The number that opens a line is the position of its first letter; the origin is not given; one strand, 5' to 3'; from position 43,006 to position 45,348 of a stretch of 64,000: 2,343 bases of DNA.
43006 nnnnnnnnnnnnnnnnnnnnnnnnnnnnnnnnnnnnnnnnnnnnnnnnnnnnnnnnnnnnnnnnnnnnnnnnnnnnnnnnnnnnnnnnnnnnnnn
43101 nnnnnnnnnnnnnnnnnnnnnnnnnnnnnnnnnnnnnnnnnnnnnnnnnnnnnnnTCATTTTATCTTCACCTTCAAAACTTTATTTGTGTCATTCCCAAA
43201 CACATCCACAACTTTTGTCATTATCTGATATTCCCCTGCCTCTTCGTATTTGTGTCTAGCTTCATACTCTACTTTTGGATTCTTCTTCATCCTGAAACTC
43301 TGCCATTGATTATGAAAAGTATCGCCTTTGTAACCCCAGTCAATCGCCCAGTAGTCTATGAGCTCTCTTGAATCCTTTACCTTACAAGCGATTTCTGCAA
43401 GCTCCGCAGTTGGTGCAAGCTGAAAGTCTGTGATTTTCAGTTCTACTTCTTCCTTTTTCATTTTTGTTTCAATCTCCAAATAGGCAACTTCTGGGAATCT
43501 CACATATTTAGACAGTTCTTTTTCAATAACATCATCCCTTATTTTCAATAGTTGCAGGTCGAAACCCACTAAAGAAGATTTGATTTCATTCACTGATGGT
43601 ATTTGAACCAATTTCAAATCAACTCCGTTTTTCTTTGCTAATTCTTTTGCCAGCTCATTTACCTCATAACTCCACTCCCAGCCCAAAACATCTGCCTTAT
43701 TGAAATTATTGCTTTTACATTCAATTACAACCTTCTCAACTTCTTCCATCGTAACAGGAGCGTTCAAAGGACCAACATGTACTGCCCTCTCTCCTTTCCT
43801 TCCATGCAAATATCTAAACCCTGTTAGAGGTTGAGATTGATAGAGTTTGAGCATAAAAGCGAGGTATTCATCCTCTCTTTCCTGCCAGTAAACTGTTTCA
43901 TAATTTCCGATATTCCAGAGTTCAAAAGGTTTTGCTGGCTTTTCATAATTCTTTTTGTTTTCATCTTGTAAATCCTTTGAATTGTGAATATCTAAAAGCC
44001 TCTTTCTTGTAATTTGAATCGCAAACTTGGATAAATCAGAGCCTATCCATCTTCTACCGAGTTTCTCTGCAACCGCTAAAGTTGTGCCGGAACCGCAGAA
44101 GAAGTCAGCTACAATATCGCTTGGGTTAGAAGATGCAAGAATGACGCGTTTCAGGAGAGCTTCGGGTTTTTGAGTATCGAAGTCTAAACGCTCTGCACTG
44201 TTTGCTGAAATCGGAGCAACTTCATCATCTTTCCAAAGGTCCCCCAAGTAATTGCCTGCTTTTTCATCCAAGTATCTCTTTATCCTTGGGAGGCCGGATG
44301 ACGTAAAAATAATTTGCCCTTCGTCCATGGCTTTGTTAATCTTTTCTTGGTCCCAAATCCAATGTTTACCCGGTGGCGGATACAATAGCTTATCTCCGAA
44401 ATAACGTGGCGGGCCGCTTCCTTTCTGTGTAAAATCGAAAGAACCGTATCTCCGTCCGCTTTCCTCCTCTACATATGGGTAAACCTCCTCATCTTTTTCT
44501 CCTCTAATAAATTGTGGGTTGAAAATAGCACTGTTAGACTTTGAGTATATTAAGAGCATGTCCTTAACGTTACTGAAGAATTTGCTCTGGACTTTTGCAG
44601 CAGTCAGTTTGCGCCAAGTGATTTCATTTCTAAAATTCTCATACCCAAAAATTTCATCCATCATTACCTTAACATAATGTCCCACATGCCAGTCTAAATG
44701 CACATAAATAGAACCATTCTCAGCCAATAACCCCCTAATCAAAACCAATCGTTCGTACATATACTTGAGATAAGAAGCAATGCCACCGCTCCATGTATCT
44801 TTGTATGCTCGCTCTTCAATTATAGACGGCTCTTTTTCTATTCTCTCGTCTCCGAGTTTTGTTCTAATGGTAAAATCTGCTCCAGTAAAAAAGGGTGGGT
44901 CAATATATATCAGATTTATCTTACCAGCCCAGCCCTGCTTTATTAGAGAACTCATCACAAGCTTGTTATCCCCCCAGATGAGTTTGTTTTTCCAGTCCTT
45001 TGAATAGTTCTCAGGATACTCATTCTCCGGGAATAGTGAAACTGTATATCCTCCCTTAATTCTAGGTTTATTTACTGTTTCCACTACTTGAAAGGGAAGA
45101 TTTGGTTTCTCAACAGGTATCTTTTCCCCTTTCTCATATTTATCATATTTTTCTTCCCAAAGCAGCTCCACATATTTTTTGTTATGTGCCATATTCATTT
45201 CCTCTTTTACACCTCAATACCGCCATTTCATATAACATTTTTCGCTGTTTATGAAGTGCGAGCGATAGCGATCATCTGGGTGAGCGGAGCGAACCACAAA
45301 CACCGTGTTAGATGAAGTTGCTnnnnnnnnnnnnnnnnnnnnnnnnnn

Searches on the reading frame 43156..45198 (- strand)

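Call 3: search_protein_families(library=pfam, proteins=[window:43156-45198:-], max_evalue=1)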
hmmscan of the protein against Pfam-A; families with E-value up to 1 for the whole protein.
window:43156-45198:- (680 aa): 4 families
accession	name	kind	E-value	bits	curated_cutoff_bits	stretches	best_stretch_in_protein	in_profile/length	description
PF01555.25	N6_N4_Mtase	-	5.3e-47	161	26.7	1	94-398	1-220/221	DNA methylase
PF13649.12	Methyltransf_25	-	0.00023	22.2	27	1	363-429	1-69/97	Methyltransferase domain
PF13847.12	Methyltransf_31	-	0.00039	20.6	27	1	500-613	27-128/145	Methyltransferase domain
PF09111.16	SLIDE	-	0.23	11.9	24.8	1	394-453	7-66/116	SLIDE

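Call 4: search_protein_families(library=ncbifam, proteins=[window:43156-45198:-], max_evalue=1)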
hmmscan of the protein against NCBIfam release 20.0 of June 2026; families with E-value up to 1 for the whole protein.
window:43156-45198:- (680 aa): 6 families
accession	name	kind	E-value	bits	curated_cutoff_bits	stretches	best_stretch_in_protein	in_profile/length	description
NF050803.1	DnaMtaseCcrMCaul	equivalog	3.8e-23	82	830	2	340-420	186-267/350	adenine-specific DNA-methyltransferase CcrM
NF008572.0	PRK11524.1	equivalog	4.6e-21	75.2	292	2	339-419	194-276/294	adenine-specific DNA-methyltransferase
NF010253.0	PRK13699.1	subfamily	1.8e-07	31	244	1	340-416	144-220/226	DNA methyltransferase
NF033398.1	rRNA_meth_EmtA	equivalog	0.065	12.6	625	1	341-415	169-244/336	EmtA family 23S rRNA (guanine(2470)) methyltransferase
NF045667.1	MTase_DVU1556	equivalog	0.089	12.2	155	1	354-400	17-64/213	DVU_1556 family methyltransferase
NF058578.1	CPR_pilus_PamR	equivalog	0.13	11.1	300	1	639-669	198-228/297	pilus system RbmA-like protein PamR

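Call 7: search_protein_families(library=padloc, proteins=[window:43156-45198:-], max_evalue=1)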
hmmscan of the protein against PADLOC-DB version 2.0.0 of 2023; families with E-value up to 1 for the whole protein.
window:43156-45198:- (680 aa): 65 families (the best 25 are shown)
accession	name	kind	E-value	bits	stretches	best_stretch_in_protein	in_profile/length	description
PDLC03633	MTase_III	-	7.4e-107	356.5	2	10-237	20-245/616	Type III methyltransferase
PDLC03354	MTase_II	-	1.3e-84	282.6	1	71-407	61-388/425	Type II methyltransferase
PDLC03644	MTase_III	-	6.4e-53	178.3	1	66-409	34-401/542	Type III methyltransferase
PDLC03636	MTase_III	-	1.2e-52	177.5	3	143-241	96-194/575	Type III methyltransferase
PDLC03638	MTase_III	-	1.3e-47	160.6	1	72-436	382-718/816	Type III methyltransferase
PDLC03634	MTase_III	-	6e-45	152.2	1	69-373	93-422/621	Type III methyltransferase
PDLC03300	MTase_II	-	7.4e-43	144.7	2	65-223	6-165/302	Type II methyltransferase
PDLC03635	MTase_III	-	1.7e-42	144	2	68-238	216-367/708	Type III methyltransferase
PDLC03339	MTase_II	-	3.1e-41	139.4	2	92-228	21-144/399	Type II methyltransferase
PDLC03632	MTase_III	-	7e-37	125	2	66-231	158-328/983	Type III methyltransferase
PDLC03371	MTase_II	-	1e-34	118.3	1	65-406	5-257/260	Type II methyltransferase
PDLC03641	MTase_III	-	5.1e-33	112.5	1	63-375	99-426/657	Type III methyltransferase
PDLC03637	MTase_III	-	3.2e-29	99.9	1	66-374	114-432/513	Type III methyltransferase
PDLC03299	MTase_II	-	6.6e-28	96.1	2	319-421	178-279/296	Type II methyltransferase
PDLC03216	MTase_II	-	1.4e-24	84.8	2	341-418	195-272/364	Type II methyltransferase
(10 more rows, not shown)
